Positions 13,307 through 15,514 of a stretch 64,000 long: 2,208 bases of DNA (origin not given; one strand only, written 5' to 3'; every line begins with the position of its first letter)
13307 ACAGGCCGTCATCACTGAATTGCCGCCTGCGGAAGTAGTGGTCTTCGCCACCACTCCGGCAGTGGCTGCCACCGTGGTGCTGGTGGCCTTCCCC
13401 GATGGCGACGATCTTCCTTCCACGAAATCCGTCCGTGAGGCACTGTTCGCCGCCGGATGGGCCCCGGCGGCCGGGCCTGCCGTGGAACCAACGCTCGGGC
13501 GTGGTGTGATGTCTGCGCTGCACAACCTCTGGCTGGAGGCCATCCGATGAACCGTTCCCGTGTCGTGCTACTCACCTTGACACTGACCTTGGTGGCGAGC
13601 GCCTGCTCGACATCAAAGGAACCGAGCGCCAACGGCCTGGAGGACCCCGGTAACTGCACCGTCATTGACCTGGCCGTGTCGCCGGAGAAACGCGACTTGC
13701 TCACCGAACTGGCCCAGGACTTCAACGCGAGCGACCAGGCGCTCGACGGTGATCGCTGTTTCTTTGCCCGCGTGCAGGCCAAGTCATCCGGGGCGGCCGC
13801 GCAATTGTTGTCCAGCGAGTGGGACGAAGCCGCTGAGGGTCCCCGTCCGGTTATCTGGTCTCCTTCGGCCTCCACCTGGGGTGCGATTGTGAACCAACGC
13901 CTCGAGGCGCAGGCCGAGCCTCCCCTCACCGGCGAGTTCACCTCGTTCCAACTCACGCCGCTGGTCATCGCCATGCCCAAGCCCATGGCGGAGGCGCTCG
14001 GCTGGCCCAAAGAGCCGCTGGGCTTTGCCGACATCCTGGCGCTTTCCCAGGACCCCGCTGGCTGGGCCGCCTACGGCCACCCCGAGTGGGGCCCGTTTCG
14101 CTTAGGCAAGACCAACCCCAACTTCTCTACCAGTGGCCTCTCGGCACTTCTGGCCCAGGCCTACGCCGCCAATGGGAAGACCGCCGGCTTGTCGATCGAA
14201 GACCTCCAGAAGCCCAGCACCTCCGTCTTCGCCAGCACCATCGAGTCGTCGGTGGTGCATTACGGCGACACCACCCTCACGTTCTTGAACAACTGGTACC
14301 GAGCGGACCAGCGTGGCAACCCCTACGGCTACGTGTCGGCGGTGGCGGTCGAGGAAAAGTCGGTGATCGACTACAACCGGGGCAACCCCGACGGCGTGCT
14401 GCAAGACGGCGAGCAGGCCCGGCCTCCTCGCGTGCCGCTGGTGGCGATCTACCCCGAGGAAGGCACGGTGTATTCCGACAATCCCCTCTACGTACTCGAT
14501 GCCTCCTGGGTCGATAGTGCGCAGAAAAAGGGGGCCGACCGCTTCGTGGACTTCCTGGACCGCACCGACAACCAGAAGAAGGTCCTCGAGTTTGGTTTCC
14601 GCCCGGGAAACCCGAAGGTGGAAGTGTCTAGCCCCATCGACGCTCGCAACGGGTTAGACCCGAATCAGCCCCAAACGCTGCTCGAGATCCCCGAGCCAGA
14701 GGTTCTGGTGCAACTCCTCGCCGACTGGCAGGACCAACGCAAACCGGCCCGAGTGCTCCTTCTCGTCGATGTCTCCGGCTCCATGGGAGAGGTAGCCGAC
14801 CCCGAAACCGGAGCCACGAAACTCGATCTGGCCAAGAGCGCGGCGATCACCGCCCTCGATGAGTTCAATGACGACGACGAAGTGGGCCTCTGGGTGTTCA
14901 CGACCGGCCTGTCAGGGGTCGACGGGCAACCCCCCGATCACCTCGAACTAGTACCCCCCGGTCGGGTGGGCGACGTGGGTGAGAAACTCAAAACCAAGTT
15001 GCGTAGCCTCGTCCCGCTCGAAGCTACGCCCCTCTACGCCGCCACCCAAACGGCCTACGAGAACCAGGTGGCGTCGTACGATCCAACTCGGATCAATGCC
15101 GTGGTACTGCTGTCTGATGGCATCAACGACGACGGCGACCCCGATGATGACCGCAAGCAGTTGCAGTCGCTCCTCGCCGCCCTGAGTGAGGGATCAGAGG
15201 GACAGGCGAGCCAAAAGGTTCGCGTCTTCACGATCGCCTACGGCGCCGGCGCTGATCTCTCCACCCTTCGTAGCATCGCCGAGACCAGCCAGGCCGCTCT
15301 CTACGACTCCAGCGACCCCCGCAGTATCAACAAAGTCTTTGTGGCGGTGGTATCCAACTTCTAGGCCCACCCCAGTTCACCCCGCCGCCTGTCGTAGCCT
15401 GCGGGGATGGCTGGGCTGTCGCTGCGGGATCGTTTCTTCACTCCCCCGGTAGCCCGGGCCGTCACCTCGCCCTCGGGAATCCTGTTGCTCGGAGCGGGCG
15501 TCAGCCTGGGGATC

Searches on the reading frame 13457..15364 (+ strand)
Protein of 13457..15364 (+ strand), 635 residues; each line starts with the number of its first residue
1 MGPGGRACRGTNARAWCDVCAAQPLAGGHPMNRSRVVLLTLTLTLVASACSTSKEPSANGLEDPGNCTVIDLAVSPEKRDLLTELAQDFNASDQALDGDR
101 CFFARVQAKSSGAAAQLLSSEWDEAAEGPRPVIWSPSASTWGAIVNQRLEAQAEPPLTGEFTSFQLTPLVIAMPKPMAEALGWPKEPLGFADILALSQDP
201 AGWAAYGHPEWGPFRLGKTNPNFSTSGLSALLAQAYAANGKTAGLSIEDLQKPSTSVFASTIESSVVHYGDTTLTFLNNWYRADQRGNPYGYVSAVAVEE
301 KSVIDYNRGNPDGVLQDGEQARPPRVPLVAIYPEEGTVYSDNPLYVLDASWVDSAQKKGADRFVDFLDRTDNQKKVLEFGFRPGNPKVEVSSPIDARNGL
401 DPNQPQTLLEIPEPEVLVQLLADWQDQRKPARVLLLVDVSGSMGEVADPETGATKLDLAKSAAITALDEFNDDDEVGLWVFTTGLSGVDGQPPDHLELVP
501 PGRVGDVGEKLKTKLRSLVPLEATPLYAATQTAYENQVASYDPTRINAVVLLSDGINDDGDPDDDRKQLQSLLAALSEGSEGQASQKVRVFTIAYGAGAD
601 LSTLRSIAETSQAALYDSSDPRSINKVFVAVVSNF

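Call 51: find_encoding_contigs(protein=window:13457-15364:+, flank=10000, max_places=1)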
Protein window:13457-15364:+ (635 aa): no gene with exactly this product is on record in the collection.
